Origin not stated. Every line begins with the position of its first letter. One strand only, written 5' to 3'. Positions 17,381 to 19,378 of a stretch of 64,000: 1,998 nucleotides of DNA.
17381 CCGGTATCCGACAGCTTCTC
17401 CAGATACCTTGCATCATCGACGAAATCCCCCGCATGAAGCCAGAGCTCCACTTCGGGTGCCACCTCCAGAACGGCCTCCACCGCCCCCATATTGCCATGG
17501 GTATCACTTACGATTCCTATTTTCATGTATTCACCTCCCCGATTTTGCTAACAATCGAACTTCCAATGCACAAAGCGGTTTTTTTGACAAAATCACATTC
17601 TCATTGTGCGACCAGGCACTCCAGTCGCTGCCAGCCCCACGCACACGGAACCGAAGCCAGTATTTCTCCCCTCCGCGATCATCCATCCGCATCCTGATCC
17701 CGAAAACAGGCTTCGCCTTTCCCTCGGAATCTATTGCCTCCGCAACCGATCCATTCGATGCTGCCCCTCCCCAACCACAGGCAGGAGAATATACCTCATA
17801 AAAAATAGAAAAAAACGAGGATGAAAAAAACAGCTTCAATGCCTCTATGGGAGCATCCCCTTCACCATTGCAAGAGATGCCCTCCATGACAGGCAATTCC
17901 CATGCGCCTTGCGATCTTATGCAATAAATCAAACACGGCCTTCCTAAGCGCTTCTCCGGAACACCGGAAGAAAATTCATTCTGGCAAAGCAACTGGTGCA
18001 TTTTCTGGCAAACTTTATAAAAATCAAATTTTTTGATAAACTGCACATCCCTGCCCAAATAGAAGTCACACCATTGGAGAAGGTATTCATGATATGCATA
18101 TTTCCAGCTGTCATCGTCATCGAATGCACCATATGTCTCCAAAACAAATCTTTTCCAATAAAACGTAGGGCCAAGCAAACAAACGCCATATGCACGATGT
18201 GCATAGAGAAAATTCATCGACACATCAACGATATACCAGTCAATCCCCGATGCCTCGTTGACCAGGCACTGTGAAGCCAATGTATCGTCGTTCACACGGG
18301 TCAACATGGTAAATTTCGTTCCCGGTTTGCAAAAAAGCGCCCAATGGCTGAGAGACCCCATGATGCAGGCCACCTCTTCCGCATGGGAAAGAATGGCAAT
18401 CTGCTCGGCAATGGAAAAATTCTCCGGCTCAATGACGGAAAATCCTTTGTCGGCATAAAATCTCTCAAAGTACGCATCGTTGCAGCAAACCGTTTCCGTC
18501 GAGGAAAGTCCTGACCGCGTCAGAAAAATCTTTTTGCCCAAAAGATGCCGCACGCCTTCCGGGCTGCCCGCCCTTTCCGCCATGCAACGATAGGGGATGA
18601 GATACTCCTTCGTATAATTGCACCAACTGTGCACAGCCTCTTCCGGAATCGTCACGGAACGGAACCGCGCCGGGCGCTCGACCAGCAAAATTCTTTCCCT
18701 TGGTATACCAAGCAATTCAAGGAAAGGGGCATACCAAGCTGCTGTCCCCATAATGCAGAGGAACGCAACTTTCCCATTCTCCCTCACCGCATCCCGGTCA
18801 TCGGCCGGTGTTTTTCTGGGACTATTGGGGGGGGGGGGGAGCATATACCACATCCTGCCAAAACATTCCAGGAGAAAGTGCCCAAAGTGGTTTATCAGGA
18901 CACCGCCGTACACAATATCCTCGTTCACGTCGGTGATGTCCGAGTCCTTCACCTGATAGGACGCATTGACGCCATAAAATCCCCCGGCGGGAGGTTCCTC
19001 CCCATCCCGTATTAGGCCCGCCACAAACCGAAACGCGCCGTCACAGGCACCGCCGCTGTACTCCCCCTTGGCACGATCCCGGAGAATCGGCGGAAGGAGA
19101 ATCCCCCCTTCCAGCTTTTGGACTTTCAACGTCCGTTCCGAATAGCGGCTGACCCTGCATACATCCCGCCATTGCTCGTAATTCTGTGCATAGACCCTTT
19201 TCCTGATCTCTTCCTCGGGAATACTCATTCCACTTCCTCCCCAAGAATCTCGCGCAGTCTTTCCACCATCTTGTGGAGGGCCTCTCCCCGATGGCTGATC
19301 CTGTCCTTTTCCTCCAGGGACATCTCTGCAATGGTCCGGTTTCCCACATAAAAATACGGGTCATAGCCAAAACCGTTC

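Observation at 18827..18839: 13-nt poly(G/C) tract inside a glycosyltransferase gene: candidate phase-variation switch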

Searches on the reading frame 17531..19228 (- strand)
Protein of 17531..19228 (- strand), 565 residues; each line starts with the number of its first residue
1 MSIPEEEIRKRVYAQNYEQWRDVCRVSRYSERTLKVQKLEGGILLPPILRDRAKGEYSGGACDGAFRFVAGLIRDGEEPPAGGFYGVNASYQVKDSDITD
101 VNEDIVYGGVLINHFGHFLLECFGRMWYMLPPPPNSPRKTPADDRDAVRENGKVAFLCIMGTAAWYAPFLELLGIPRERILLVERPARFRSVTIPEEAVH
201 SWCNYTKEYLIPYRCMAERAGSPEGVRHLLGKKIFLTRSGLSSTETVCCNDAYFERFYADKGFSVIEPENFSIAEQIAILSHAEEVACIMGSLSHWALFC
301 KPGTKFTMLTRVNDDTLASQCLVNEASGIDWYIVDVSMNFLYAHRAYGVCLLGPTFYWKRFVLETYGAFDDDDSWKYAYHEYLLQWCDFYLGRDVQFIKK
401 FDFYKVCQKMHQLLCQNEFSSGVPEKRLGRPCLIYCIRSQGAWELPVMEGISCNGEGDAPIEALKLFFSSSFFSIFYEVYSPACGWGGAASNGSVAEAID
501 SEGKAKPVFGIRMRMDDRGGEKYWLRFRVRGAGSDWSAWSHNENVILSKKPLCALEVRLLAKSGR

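Call 4: search_protein_families(library=pfam, proteins=[window:17531-19228:-], max_evalue=0.1)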
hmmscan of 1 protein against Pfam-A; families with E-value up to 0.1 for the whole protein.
window:17531-19228:- (565 aa): 1 family
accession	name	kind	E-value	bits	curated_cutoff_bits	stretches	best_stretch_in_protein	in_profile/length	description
PF04577.19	Glyco_transf_61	-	3.4e-09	37.5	27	1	115-306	1-136/137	Glycosyltransferase 61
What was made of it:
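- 17531..19228 (-): GT61-family glycosyltransferase gene, 565 aa, in the ON frame in this window. Pfam PF04577 above its gathering score: call 4.
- On Glycosyltransferase family 61 (Pfam PF04577 / DUF563): 37.5 bits against a cut-off of 27, E 3.4e-9, profile positions 1-136 of 137 (call 4).
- Checked: GT61 is confirmed by Pfam PF04577 (E 3.4e-9, 37.5 bits against a cut-off of 27, residues 115-306; call 4).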

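Call 5: find_homologous_proteins(query=window:17531-19228:-, max_evalue=0.001)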
Query window:17531-19228:- (565 aa): 62 proteins with E <= 0.001 among 8000 candidates.
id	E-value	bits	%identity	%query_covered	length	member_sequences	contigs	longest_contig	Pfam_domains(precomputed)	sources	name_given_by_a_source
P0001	0.0e+0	1348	100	100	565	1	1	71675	PF04577.20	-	-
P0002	6.9e-235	799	81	74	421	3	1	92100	PF04577.20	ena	-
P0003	3.2e-178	612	34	99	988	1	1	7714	PF04577.20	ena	-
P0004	6.0e-146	505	43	98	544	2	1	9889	PF04577.20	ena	-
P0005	1.0e-137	478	42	97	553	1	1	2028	PF04577.20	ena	-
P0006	4.6e-131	456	49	72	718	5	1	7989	PF04577.20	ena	-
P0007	1.2e-130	455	50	72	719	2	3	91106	PF04577.20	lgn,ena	-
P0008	2.0e-129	451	48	73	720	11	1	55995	PF04577.20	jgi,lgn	jgi:hypothetical protein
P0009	4.4e-129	450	48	73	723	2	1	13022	PF04577.20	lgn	-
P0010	3.3e-127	444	49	73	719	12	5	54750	PF04577.20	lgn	-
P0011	1.5e-125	438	48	73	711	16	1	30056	PF04577.20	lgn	-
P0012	5.0e-125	436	47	73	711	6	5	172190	PF04577.20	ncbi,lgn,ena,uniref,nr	ncbi:MAG: glycosyltransferase family 61 protein [Selenomonas ruminantium]|uniref:Glycosyltransferase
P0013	7.7e-125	436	49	74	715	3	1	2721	PF04577.20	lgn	-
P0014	1.2e-123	432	48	73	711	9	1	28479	PF04577.20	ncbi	-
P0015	1.4e-122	428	46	73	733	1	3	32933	PF04577.20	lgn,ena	-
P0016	1.4e-122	428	47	74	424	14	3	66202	PF04577.20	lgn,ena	-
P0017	4.2e-121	423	48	73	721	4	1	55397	PF04577.20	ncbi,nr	ncbi:MAG: glycosyltransferase family 61 protein [Selenomonas ruminantium]|nr:glycosyltransferase fam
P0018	8.9e-120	419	46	73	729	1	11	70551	PF04577.20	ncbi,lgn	-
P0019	7.1e-119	416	42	75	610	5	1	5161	PF07538.17,PF04577.20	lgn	-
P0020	2.0e-116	408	46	73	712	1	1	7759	PF04577.20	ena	-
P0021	1.0e-114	402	47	73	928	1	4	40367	PF04577.20,PF13844.13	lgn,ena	-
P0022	1.5e-112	395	46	73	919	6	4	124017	PF04577.20,PF13844.13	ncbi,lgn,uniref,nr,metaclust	ncbi:O-linked N-acetylglucosamine transferase family protein [Selenomonas ruminantium]|uniref:protei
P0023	2.9e-112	394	46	73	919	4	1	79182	PF04577.20,PF13844.13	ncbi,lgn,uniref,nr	ncbi:Predicted O-linked N-acetylglucosamine transferase, SPINDLY family [Selenomonas ruminantium]|un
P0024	1.2e-111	392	36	98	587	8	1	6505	PF07538.17,PF04577.20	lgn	-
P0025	3.4e-110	387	45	73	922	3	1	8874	PF04577.20,PF13844.13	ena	-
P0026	2.0e-109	385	35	98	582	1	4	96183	PF07538.17,PF04577.20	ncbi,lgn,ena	-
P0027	8.5e-103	363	41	73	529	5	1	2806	PF22674.3,PF04577.20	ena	-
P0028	1.0e-101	359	45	68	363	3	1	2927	PF04577.20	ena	-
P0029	2.9e-101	358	37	99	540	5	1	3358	PF07538.17,PF04577.20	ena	-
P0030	2.9e-101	358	43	75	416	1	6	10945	PF04577.20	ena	-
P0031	4.1e-101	357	34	98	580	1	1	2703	PF07538.17,PF04577.20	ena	-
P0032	1.7e-100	355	34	98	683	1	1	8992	PF07538.17,PF04577.20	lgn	-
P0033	1.8e-99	352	43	69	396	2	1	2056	PF04577.20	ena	-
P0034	1.0e-98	349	35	99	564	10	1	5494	PF04577.20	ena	-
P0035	1.2e-98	349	45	68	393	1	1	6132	PF04577.20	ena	-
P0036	1.2e-97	346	43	69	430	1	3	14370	PF04577.20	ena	-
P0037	1.2e-96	343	42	73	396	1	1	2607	PF04577.20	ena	-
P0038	1.4e-96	342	34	99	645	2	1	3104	PF07538.17,PF04577.20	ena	-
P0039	9.8e-96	340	38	73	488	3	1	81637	PF04577.20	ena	-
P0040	2.0e-94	335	36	93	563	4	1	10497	PF04577.20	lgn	-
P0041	9.0e-94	333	39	74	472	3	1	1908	PF04577.20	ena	-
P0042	3.9e-93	331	34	99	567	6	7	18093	PF04577.20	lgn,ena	-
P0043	7.3e-92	327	34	94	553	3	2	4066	PF07538.17,PF04577.20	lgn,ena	-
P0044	4.2e-91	324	34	99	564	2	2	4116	PF07538.17,PF04577.20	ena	-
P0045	4.6e-91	324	43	66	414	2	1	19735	PF04577.20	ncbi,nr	ncbi:MAG: glycosyltransferase family 61 protein [Selenomonadaceae bacterium]|nr:glycosyltransferase 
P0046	9.6e-91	323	46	59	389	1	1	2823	PF04577.20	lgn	-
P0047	1.4e-89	319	41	66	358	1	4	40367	PF04577.20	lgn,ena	-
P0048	4.9e-88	314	39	67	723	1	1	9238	PF07538.17,PF04577.20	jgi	-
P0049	3.2e-84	302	36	72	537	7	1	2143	PF04577.20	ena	-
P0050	2.4e-80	289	34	88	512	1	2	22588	PF07538.17,PF04577.20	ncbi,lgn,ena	-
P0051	1.6e-79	286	32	98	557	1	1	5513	PF04577.20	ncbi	-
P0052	2.3e-73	266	43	43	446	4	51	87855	PF07538.17,PF04577.20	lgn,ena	-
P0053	5.4e-52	195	32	72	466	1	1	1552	PF04577.20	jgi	jgi:hypothetical protein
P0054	2.7e-36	143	30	65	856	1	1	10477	PF05050.20,PF04577.20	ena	-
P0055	1.8e-23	101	28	53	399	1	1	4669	PF04577.20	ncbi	-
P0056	9.8e-14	69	31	37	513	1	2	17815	PF04577.20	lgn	-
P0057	9.9e-13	65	28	43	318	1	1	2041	PF04577.20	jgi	jgi:hypothetical protein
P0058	7.8e-9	53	28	40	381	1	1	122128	PF04577.20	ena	-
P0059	3.3e-8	51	24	46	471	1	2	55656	PF04577.20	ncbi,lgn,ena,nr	ncbi:MAG: glycosyltransferase family 61 protein [Lachnospiraceae bacterium]|nr:glycosyltransferase f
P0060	2.4e-7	48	25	41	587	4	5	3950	PF04577.20,PF03567.21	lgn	-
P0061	1.9e-5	41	25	38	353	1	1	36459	PF04577.20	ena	-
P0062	1.5e-4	38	28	18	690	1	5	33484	PF07538.17,PF03734.20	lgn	-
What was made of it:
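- On Glycosyltransferase family 61 (Pfam PF04577 / DUF563): All 61 homologues carry PF04577 (call 5).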

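Call 6: find_encoding_contigs(protein=P0002, flank=6000, max_places=6)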
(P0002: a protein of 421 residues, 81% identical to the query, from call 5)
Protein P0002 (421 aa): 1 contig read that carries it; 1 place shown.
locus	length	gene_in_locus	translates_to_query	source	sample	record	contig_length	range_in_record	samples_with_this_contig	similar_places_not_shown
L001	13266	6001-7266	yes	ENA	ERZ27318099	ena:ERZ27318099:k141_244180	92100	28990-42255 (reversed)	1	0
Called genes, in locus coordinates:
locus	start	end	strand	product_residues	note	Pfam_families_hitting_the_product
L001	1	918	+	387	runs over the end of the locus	PF00091:Tubulin, PF12327:FtsZ_C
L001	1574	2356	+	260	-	PF01177:Asp_Glu_race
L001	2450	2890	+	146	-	PF13279:4HBT_2, PF03061:4HBT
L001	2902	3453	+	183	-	-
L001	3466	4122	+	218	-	PF01996:F420_ligase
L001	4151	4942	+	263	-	PF01138:RNase_PH, PF03725:RNase_PH_C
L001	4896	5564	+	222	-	PF01725:Ham1p_like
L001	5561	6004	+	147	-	-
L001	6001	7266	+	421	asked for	PF04577:Glyco_transf_61 (weak)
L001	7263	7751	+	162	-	PF00149:Metallophos (weak), PF12850:Metallophos_2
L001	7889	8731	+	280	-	PF05681:Fumerase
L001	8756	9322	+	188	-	PF05683:Fumerase_C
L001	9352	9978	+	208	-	PF01127:Sdh_cyt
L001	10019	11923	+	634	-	PF00890:FAD_binding_2, PF02910:Succ_DH_flav_C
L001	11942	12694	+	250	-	PF13085:Fer2_3, PF12838:Fer4_7 (faint), PF13237:Fer4_10 (faint), PF13183:Fer4_8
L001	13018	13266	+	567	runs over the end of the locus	PF08447:PAS_3, PF00990:GGDEF, PF00563:EAL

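Call 7: find_encoding_contigs(protein=P0001, flank=6000, max_places=6)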
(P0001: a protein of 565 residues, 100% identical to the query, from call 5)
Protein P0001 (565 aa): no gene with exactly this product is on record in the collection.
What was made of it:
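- Tried and rejected: Exact look-up of the window protein's own contig (call 7): not on record.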

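Call 13: find_related_loci(query=window:17531-19228:-, collection=genome_contigs, flank=6000)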
Query window:17531-19228:- (565 aa) in genome_contigs; peptide patterns used: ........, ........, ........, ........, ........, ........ (x = any residue, [..] = any of these).
17 stretches matched a pattern, but none encodes a relative of the query by tblastn (E <= 1e-3).
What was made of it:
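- Tried and rejected: genome_contigs scan with the GT61 protein (call 13): no relative found.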

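Call 15: list_cluster_members(proteins=[P0002, L001:5561-6001:+, P0001])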
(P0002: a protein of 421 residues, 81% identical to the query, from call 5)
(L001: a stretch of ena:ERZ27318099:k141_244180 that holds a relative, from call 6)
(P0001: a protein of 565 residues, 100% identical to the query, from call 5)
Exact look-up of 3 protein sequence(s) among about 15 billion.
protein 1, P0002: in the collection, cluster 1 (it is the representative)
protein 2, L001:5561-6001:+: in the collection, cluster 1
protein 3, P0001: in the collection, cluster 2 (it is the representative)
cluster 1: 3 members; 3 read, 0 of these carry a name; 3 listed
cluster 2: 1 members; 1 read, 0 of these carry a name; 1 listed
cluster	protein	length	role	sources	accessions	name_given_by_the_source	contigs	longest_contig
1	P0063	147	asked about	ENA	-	-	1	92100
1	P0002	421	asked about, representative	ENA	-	-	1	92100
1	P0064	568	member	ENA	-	-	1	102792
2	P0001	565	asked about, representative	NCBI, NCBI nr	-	-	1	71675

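Call 17: find_encoding_contigs(protein=P0064, flank=6000, max_places=6)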
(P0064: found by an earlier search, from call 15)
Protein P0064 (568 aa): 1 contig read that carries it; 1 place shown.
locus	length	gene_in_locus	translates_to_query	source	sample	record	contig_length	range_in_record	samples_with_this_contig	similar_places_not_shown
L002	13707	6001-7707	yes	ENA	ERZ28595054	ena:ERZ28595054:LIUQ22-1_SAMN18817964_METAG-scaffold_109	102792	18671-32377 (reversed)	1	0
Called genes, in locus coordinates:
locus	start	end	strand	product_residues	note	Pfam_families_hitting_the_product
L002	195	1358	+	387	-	PF00091:Tubulin, PF12327:FtsZ_C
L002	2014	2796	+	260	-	PF01177:Asp_Glu_race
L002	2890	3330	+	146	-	PF13279:4HBT_2, PF03061:4HBT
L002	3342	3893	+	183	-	-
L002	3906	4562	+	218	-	PF01996:F420_ligase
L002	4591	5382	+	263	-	PF01138:RNase_PH, PF03725:RNase_PH_C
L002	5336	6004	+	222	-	PF01725:Ham1p_like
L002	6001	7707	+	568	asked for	PF04577:Glyco_transf_61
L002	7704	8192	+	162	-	PF00149:Metallophos (weak), PF12850:Metallophos_2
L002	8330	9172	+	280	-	PF05681:Fumerase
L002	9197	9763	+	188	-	PF05683:Fumerase_C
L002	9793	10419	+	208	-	PF01127:Sdh_cyt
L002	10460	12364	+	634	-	PF00890:FAD_binding_2, PF02910:Succ_DH_flav_C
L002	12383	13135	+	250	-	PF13085:Fer2_3, PF12838:Fer4_7 (faint), PF13237:Fer4_10 (faint), PF13183:Fer4_8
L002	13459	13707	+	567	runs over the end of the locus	PF08447:PAS_3, PF00990:GGDEF, PF00563:EAL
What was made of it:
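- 19225..19893 (-): rdgB/Ham1-like gene immediately upstream. Its stop overlaps the GT61 start. The syntenic gene is called Ham1p_like in L001 and L002 (calls 6 and 17).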

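Call 23: find_related_loci(query=window:17531-19228:-, collection=metagenome_contigs, flank=3000)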
Query window:17531-19228:- (565 aa) in metagenome_contigs; peptide patterns used: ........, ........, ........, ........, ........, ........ (x = any residue, [..] = any of these).
34 stretches matched a pattern, but none encodes a relative of the query by tblastn (E <= 1e-3).

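Call 25: find_encoding_contigs(protein=P0004, flank=5000, max_places=4)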
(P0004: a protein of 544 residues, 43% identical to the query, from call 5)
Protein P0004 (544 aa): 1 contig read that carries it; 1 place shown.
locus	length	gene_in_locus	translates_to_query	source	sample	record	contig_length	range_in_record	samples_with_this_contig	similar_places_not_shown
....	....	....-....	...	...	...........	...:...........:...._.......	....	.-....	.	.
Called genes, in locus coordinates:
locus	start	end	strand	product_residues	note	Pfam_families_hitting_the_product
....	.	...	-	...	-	?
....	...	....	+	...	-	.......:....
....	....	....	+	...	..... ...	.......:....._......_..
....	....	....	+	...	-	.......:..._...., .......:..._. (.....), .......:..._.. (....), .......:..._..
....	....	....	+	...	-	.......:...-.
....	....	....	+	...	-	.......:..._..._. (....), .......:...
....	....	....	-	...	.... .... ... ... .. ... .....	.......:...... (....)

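Call 26: find_encoding_contigs(protein=P0016, flank=5000, max_places=4)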
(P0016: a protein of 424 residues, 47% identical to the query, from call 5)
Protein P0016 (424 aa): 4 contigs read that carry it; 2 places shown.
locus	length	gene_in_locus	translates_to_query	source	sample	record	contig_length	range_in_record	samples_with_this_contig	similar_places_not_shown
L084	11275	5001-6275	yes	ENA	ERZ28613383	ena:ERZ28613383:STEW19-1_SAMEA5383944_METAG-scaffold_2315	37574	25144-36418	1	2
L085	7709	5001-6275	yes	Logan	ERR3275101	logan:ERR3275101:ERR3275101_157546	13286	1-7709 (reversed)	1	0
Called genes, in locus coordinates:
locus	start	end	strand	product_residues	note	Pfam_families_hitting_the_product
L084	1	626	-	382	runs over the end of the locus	PF00535:Glycos_transf_2, PF10111:Glyco_tranf_2_2, PF13641:Glyco_tranf_2_3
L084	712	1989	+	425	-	PF12895:ANAPC3 (weak), PF07719:TPR_2 (faint), PF13414:TPR_11 (faint), PF13432:TPR_16 (weak)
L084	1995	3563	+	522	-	PF13844:Glyco_transf_41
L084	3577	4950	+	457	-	PF00535:Glycos_transf_2, PF10111:Glyco_tranf_2_2, PF13641:Glyco_tranf_2_3, PF13712:Glyco_tranf_2_5, PF13489:Methyltransf_23, PF08241:Methyltransf_11, PF08242:Methyltransf_12, PF13847:Methyltransf_31, +2 more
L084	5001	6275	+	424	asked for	PF04577:Glyco_transf_61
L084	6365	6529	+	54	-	-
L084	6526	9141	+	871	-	-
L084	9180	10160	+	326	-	PF00106:adh_short, PF01073:3Beta_HSD, PF01370:Epimerase, PF02719:Polysacc_synt_2, PF04321:RmlD_sub_bind, PF05368:NmrA, PF13460:NAD_binding_10, PF16363:GDP_Man_Dehyd, +1 more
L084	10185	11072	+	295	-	PF02522:Antibiotic_NAT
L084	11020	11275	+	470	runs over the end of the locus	?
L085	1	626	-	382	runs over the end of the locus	PF00535:Glycos_transf_2, PF10111:Glyco_tranf_2_2, PF13641:Glyco_tranf_2_3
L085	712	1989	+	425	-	PF12895:ANAPC3 (weak), PF07719:TPR_2 (faint), PF13414:TPR_11 (faint), PF13432:TPR_16 (weak)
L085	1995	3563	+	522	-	PF13844:Glyco_transf_41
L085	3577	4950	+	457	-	PF00535:Glycos_transf_2, PF10111:Glyco_tranf_2_2, PF13641:Glyco_tranf_2_3, PF13712:Glyco_tranf_2_5, PF13489:Methyltransf_23, PF08241:Methyltransf_11, PF08242:Methyltransf_12, PF13847:Methyltransf_31, +2 more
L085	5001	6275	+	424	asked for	PF04577:Glyco_transf_61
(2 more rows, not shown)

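Call 27: find_encoding_contigs(protein=P0012, flank=5000, max_places=4)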
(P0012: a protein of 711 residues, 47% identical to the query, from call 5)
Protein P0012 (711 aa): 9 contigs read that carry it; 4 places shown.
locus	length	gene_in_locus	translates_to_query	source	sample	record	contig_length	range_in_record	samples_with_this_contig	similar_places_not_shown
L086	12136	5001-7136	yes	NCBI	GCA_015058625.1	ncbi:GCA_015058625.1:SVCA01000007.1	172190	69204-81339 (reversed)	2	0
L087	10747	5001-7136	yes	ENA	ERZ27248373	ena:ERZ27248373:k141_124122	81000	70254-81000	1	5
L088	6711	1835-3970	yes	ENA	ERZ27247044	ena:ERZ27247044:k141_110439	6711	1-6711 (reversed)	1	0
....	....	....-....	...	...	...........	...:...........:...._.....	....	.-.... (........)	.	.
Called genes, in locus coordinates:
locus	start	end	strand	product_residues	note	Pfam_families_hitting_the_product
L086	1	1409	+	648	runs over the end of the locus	PF00884:Sulfatase, PF01663:Phosphodiest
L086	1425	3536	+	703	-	PF00884:Sulfatase, PF01663:Phosphodiest (weak)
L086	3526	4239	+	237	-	PF03848:TehB (weak), PF08241:Methyltransf_11 (weak), PF08242:Methyltransf_12, PF13649:Methyltransf_25 (weak)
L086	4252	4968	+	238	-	PF00483:NTP_transferase, PF12804:NTP_transf_3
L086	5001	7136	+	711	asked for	PF04577:Glyco_transf_61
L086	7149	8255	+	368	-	PF00266:Aminotran_5, PF01212:Beta_elim_lyase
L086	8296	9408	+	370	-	PF02776:TPP_enzyme_N, PF02775:TPP_enzyme_C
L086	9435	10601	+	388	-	PF00535:Glycos_transf_2, PF10111:Glyco_tranf_2_2 (weak), PF13641:Glyco_tranf_2_3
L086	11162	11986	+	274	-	PF03050:DDE_Tnp_IS66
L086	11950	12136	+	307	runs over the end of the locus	-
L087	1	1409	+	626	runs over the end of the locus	PF00884:Sulfatase, PF01663:Phosphodiest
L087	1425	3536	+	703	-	PF00884:Sulfatase, PF01663:Phosphodiest (weak)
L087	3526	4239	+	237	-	PF03848:TehB (weak), PF08241:Methyltransf_11 (weak), PF08242:Methyltransf_12, PF13649:Methyltransf_25 (weak)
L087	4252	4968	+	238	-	PF00483:NTP_transferase, PF12804:NTP_transf_3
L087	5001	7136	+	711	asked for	PF04577:Glyco_transf_61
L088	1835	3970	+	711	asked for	PF04577:Glyco_transf_61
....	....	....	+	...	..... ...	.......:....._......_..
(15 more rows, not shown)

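Call 31: search_protein_families(library=pfam, proteins=[P0024, P0004], max_evalue=10)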
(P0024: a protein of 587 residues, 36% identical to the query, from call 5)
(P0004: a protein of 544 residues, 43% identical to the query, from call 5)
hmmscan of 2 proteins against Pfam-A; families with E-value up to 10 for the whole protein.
P0024 (587 aa): 2 families
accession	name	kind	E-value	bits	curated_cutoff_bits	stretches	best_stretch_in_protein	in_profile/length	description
PF04577.19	Glyco_transf_61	-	3.1e-11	44.1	27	1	115-289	1-135/137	Glycosyltransferase 61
PF07538.16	ChW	-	3.5e-09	36.8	22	2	502-534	3-35/35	Clostridial hydrophobic W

P0004 (544 aa): 1 family
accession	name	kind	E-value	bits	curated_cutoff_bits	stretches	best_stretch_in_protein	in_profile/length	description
PF04577.19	Glyco_transf_61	-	8.7e-10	39.4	27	1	112-287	1-135/137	Glycosyltransferase 61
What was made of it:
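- On ChW (clostridial hydrophobic W) repeat domain, PF07538: Full-length homologues such as P0024 do carry ChW there (calls 5 and 31).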

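Call 32: search_solved_structures(query=window:17531-19228:-, max_evalue=1)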
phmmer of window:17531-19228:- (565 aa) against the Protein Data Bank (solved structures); distinct sequences matched with E-value up to 1: 0.
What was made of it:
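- On Glycosyltransferase family 61 (Pfam PF04577 / DUF563): No sequence match in the PDB (call 32).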

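Call 33: search_protein_families(library=ncbifam, proteins=[window:17531-19228:-], max_evalue=1)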
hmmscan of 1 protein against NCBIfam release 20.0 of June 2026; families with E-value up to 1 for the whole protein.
window:17531-19228:- (565 aa): 0 families
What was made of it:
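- On Glycosyltransferase family 61 (Pfam PF04577 / DUF563): No NCBIfam model matched (call 33).
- Tried and rejected: PDB sequence search (call 32) and NCBIfam (call 33): no hits.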
